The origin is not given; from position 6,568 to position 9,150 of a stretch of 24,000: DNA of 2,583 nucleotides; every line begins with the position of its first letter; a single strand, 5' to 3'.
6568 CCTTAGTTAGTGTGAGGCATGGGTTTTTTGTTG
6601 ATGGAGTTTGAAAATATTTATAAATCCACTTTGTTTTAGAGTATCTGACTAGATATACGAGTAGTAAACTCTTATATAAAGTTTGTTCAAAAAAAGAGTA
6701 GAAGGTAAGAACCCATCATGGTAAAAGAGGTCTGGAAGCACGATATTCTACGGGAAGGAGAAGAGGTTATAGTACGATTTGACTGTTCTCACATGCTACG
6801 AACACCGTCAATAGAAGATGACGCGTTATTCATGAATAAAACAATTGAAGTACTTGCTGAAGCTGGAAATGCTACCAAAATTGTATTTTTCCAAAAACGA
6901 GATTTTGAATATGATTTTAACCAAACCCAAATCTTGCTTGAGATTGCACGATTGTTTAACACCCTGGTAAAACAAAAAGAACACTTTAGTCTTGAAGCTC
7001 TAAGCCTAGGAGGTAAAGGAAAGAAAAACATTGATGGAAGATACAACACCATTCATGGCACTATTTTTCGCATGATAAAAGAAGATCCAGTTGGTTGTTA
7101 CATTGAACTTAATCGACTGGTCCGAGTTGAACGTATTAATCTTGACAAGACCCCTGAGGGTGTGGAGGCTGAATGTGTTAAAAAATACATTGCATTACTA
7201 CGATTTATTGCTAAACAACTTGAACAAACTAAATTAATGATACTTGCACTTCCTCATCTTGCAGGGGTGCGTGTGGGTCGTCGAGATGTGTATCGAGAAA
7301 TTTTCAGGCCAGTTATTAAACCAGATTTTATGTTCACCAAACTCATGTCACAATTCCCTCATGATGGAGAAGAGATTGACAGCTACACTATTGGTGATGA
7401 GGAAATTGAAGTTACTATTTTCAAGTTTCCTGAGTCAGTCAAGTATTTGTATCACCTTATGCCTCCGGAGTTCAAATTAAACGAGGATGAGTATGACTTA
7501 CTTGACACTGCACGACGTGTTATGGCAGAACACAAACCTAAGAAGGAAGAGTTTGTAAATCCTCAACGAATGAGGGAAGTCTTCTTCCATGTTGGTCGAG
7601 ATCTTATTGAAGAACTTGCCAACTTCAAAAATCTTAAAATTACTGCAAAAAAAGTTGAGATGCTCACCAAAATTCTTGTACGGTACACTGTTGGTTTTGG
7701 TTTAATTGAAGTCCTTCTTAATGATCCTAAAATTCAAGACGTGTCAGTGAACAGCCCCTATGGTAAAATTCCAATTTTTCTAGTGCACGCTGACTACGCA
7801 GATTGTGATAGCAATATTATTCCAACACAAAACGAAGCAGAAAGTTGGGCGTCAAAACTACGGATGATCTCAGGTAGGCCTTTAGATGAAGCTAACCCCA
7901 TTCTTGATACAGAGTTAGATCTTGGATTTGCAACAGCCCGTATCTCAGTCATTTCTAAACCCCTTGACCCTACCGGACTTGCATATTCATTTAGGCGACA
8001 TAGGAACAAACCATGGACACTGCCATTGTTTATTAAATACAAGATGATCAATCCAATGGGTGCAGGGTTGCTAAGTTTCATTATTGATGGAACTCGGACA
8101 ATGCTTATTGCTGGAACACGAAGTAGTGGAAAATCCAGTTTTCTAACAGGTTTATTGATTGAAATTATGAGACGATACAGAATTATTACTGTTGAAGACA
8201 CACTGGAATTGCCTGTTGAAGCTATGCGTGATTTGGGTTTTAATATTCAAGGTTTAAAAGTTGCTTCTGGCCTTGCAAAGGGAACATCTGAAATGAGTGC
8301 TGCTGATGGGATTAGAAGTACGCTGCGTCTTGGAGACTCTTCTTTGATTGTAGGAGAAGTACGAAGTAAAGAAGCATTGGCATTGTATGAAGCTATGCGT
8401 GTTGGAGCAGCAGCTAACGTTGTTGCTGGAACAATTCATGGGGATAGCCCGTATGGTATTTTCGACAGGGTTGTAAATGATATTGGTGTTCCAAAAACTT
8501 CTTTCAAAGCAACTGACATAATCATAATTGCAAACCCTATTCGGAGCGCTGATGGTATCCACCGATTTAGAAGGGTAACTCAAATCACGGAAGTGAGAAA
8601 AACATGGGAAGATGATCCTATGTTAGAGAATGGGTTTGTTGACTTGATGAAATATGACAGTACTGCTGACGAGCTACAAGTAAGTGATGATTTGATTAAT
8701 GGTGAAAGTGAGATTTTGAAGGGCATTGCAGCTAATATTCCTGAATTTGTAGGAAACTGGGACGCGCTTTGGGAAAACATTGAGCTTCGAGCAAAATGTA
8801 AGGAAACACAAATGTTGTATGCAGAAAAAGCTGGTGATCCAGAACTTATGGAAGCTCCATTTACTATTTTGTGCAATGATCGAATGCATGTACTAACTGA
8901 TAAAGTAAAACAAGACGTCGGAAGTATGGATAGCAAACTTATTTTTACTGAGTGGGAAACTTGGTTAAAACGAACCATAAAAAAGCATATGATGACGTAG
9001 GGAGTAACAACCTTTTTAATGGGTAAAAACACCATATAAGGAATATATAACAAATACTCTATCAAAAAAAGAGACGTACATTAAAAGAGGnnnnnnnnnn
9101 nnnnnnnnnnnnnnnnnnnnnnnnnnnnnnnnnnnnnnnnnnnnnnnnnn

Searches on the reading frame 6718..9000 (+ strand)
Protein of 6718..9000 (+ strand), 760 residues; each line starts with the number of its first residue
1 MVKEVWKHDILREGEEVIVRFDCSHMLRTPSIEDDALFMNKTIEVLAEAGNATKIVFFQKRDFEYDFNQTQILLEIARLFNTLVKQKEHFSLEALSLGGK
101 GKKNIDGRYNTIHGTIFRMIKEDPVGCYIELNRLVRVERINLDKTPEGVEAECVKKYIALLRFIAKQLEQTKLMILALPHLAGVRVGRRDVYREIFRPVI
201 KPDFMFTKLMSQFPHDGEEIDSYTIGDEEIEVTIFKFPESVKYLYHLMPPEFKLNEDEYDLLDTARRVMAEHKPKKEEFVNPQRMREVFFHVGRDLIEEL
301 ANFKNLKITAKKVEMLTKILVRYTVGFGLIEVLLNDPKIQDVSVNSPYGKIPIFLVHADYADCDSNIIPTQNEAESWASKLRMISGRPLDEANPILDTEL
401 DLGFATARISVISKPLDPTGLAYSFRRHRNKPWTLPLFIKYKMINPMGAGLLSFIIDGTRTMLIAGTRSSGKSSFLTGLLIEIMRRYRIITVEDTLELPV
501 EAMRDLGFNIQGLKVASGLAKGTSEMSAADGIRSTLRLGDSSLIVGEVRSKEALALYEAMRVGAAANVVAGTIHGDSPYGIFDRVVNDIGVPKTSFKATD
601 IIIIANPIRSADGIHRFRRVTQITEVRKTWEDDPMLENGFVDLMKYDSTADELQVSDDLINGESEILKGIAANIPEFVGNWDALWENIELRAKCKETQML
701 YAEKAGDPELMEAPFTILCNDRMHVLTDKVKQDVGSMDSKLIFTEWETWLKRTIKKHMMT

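Call 6: search_protein_families(library=pfam, proteins=[window:6718-9000:+])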
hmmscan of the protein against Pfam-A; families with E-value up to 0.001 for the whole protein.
window:6718-9000:+ (760 aa): 1 family
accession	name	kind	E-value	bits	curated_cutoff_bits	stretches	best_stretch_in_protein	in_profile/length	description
PF00437.27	T2SSE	-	4.2e-15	55.7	24.9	1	420-605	104-274/370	Type II/IV secretion system protein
